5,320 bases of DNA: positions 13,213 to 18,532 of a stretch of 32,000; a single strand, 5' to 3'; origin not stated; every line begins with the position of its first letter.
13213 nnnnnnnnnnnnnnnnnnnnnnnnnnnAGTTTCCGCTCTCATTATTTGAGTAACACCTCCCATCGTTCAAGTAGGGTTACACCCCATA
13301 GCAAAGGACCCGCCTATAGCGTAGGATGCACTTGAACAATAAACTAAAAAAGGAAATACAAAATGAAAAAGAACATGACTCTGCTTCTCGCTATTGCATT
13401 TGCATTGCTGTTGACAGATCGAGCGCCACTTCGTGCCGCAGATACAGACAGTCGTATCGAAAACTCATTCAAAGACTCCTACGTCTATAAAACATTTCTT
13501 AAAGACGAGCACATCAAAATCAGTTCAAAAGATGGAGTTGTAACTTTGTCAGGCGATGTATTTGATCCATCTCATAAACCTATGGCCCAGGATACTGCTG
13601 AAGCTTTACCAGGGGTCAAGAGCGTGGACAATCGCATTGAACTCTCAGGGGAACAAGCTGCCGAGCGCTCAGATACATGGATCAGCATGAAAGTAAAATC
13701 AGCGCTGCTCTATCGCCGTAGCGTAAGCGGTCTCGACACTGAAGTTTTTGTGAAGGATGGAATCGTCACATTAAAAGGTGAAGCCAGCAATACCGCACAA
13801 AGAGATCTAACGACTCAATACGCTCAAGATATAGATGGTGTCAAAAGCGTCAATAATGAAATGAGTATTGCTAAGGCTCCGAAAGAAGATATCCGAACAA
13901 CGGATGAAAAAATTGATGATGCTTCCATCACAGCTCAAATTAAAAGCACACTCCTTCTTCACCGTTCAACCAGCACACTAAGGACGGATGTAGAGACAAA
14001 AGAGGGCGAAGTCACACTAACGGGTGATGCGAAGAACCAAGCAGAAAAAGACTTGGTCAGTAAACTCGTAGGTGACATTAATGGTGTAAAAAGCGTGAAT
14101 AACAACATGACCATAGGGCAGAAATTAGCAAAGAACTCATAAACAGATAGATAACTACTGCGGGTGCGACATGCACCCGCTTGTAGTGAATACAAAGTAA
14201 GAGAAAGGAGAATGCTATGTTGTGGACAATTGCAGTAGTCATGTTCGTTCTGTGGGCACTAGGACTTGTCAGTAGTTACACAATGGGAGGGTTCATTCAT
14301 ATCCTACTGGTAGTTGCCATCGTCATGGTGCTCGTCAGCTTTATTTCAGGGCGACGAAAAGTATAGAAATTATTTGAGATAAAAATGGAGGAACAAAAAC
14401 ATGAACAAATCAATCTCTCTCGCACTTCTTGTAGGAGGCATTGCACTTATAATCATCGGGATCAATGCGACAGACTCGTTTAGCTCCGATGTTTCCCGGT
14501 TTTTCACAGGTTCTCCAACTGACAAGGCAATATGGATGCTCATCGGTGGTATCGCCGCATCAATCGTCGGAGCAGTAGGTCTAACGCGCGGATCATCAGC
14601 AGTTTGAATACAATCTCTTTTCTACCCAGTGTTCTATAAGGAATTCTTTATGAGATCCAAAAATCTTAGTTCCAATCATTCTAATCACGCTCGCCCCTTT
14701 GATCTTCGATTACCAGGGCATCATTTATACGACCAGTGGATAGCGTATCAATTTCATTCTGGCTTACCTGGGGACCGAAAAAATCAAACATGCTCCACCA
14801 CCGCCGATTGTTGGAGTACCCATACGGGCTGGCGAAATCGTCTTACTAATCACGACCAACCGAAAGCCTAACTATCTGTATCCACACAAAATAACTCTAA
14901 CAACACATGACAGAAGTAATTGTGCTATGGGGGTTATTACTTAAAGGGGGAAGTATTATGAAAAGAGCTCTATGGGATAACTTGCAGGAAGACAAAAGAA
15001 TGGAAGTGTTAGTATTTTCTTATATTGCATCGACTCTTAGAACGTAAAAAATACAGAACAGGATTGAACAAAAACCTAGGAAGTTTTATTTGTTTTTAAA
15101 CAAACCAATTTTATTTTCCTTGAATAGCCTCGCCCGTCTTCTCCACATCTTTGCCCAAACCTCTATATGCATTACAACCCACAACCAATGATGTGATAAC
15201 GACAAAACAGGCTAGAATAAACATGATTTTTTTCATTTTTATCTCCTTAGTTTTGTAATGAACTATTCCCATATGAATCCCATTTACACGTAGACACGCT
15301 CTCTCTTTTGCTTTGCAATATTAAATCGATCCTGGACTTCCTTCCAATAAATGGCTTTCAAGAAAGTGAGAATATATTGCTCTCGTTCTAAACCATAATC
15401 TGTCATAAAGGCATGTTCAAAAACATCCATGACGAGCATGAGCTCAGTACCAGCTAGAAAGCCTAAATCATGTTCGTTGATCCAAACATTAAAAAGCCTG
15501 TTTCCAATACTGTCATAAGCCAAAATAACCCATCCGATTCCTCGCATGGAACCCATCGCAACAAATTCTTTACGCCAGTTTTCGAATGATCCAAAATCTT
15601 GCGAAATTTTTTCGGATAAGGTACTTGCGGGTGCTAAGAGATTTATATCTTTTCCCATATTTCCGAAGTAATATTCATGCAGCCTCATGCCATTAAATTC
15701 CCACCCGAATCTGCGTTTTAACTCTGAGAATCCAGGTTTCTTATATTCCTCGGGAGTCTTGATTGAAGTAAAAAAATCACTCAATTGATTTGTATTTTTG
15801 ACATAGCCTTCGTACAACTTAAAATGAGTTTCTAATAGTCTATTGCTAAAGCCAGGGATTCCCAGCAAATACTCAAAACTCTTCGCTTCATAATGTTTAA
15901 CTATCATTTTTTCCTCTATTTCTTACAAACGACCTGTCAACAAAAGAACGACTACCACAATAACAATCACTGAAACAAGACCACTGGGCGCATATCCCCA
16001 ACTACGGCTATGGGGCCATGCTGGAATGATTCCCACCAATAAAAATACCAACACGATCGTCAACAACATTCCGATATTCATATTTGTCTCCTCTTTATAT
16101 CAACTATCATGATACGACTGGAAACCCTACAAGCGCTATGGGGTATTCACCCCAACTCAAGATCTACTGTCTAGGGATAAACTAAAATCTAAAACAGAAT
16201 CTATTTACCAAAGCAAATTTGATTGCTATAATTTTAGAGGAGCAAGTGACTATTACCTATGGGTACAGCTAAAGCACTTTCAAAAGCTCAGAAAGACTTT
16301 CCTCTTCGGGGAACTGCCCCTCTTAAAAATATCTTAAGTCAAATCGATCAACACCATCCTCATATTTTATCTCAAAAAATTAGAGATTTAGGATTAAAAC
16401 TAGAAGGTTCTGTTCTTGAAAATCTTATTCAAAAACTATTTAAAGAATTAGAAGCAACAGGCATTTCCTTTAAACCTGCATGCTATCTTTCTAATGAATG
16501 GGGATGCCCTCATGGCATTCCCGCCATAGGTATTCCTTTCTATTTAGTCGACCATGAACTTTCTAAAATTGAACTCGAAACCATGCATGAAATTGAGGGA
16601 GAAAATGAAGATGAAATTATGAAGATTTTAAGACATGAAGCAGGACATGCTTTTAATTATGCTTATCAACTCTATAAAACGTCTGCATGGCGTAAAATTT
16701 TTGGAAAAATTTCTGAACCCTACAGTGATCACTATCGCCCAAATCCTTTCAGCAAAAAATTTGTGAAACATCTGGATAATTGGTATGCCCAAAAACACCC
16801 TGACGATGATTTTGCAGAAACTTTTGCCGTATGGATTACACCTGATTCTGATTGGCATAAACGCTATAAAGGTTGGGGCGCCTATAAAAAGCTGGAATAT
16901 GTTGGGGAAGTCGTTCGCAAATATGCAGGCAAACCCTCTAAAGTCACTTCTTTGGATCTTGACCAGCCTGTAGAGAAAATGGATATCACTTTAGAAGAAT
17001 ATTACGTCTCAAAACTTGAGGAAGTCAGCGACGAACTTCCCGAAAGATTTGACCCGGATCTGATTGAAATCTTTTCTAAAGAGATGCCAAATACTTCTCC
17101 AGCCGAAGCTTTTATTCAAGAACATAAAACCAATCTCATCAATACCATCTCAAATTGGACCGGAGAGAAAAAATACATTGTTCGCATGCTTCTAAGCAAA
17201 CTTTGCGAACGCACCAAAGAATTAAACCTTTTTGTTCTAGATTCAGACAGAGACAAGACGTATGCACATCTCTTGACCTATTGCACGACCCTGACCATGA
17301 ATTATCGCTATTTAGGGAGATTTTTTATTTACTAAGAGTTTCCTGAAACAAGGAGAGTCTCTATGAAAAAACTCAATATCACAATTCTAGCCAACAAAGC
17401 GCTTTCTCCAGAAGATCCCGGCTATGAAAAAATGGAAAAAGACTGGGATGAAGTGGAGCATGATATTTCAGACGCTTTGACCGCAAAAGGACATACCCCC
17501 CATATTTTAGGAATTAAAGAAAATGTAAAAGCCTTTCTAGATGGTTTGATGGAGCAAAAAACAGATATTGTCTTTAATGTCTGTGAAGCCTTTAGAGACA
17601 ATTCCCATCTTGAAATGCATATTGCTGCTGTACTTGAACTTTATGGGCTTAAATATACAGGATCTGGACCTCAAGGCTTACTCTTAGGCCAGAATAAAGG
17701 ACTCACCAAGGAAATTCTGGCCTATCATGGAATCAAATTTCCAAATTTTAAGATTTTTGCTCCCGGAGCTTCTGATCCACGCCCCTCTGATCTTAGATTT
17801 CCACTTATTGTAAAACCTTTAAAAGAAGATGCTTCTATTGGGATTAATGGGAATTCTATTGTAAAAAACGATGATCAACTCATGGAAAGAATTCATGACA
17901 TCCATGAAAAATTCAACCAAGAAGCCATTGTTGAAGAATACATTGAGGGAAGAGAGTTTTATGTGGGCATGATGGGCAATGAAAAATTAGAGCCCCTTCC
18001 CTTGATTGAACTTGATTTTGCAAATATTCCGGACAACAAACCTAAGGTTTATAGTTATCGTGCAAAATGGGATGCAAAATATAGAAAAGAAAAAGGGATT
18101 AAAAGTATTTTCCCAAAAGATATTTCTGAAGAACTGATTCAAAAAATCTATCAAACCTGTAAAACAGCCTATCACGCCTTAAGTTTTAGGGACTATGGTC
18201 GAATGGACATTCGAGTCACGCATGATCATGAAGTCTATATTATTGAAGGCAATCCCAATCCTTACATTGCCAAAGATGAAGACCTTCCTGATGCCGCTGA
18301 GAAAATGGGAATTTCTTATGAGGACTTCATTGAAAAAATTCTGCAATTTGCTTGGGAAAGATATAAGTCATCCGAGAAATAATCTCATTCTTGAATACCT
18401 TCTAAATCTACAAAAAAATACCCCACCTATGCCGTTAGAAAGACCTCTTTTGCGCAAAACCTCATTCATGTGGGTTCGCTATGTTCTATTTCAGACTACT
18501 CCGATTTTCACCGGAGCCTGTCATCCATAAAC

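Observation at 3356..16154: Six phased copies of a dyad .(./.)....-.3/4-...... tie about 13 kb and 18 genes into one apparent regulon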

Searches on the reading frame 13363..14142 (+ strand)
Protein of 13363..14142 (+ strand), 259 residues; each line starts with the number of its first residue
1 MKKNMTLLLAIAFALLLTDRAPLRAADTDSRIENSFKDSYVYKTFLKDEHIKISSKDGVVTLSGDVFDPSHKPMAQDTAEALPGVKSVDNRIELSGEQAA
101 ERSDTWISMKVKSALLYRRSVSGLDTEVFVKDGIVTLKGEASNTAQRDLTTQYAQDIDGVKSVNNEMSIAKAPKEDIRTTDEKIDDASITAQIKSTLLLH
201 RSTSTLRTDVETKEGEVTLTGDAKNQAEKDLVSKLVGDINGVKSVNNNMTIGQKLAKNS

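Call 7: search_protein_families(library=pfam, proteins=[window:13363-14142:+])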
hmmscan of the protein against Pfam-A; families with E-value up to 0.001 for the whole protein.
window:13363-14142:+ (259 aa): 2 families
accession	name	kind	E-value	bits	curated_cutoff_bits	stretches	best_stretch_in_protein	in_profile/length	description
PF04972.22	BON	-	3.9e-50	168.5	27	3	185-252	1-68/69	BON domain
PF21937.1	Yop-YscD_ppl_2nd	-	8e-09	35.5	27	0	212-250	26-65/67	YscD/CdsD-like Bon-like domain 2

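Call 61: search_protein_families(library=ncbifam, proteins=[window:13363-14142:+], max_evalue=0.00001)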
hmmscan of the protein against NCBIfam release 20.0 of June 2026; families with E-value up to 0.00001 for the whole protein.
window:13363-14142:+ (259 aa): 4 families
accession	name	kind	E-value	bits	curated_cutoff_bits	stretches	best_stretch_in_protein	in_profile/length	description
NF007858.0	PRK10568.1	equivalog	1.5e-28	99.9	174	2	103-251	59-204/206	molecular chaperone OsmY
NF008247.1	PRK11023.1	equivalog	1.3e-17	64.3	184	2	47-163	67-184/192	division/outer membrane stress-associated lipid-binding lipoprotein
NF008399.0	PRK11198.1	equivalog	1.5e-13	51.4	134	0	181-254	19-91/149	peptidoglycan-binding protein LysM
NF051434.1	ArfA_OmpATb_N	equivalog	5e-09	36.5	81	0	52-167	3-112/114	channel-forming protein ArfA/OmpATb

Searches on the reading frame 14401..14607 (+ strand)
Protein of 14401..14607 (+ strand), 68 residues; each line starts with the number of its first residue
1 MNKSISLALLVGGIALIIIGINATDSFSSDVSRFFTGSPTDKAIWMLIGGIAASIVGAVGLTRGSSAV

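Call 7: search_protein_families(library=pfam, proteins=[window:14401-14607:+])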
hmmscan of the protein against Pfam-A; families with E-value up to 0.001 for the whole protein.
window:14401-14607:+ (68 aa): 1 family
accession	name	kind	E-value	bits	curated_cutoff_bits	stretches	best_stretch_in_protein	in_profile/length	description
PF11381.13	DUF3185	-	2.5e-22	79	25.3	1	4-60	2-58/59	Protein of unknown function (DUF3185)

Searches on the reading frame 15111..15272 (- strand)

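Call 7: search_protein_families(library=pfam, proteins=[window:15111-15272:-])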
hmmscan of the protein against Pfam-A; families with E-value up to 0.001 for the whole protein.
window:15111-15272:- (53 aa): 1 family
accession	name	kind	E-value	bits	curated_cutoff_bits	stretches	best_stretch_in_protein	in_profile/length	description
PF08085.16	Entericidin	-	0.00011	22.5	23.3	1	37-51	3-17/20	Entericidin EcnA/B family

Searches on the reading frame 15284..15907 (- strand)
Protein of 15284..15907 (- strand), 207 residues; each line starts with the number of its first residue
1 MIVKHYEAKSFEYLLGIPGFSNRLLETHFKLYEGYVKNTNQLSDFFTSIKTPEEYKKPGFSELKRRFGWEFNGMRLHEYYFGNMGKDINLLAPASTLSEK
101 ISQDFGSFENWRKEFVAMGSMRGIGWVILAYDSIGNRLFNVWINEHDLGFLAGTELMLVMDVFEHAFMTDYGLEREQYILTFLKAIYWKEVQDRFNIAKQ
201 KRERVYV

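Call 7: search_protein_families(library=pfam, proteins=[window:15284-15907:-])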
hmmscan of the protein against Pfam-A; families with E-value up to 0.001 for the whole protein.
window:15284-15907:- (207 aa): 1 family
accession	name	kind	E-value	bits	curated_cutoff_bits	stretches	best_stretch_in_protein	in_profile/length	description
PF02777.23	Sod_Fe_C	-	1.4e-23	83.3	20.9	1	94-194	2-102/102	Iron/manganese superoxide dismutases, C-terminal domain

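Call 61: search_protein_families(library=ncbifam, proteins=[window:15284-15907:-], max_evalue=0.00001)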
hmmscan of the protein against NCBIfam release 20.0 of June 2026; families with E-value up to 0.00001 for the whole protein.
window:15284-15907:- (207 aa): 3 families
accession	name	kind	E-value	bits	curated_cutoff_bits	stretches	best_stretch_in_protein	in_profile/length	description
NF041312.1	Superox_dis_Halo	equivalog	3.2e-29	102.3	300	1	17-201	13-194/196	superoxide dismutase [Mn]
NF007832.0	PRK10543.1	equivalog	2.4e-09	37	348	1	75-194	72-190/193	superoxide dismutase [Fe]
NF008177.0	PRK10925.1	equivalog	7.1e-09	35.8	363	1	77-197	82-204/206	superoxide dismutase [Mn]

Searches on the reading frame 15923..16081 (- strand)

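Call 7: search_protein_families(library=pfam, proteins=[window:15923-16081:-])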
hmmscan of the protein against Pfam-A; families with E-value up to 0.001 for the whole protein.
window:15923-16081:- (52 aa): 1 family
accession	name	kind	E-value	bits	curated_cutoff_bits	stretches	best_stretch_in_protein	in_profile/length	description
PF11752.14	DUF3309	-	1.2e-19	70.6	22.3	1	3-52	1-50/50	Protein of unknown function (DUF3309)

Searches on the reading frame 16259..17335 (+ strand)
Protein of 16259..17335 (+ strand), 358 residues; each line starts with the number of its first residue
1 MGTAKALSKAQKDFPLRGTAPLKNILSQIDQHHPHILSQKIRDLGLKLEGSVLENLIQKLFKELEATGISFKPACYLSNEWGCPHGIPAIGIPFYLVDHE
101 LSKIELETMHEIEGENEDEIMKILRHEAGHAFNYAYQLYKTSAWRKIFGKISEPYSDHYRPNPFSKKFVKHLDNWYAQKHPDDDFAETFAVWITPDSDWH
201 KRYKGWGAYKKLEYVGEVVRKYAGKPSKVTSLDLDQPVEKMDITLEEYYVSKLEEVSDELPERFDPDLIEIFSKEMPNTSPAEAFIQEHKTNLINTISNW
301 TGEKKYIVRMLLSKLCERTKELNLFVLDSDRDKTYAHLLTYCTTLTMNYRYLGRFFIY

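Call 7: search_protein_families(library=pfam, proteins=[window:16259-17335:+])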
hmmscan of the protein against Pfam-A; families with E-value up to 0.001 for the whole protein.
window:16259-17335:+ (358 aa): 2 families
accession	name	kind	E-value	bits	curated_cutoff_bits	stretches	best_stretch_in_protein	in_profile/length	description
PF15887.11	Peptidase_Mx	-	2.7e-06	27.4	27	1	114-193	80-164/236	Putative zinc-binding metallo-peptidase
PF15890.11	Peptidase_Mx1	-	0.00032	20.6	25.6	1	103-204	104-205/240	Putative zinc-binding metallo-peptidase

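Call 61: search_protein_families(library=ncbifam, proteins=[window:16259-17335:+], max_evalue=0.00001)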
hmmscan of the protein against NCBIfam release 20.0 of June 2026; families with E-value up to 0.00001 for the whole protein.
window:16259-17335:+ (358 aa): 0 families

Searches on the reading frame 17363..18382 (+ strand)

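Call 7: search_protein_families(library=pfam, proteins=[window:17363-18382:+])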
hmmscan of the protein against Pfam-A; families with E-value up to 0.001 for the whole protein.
window:17363-18382:+ (339 aa): 3 families
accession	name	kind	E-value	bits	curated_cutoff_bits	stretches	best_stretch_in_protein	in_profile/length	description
PF07478.18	Dala_Dala_lig_C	-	9.6e-31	107.3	24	1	141-328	24-204/204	D-ala D-ala ligase C-terminus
PF13535.11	ATP-grasp_4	-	3e-08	33.9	27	1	145-299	2-151/160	ATP-grasp domain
PF02655.19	ATP-grasp_3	-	0.00011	22.7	23.2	1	111-298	3-155/160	ATP-grasp domain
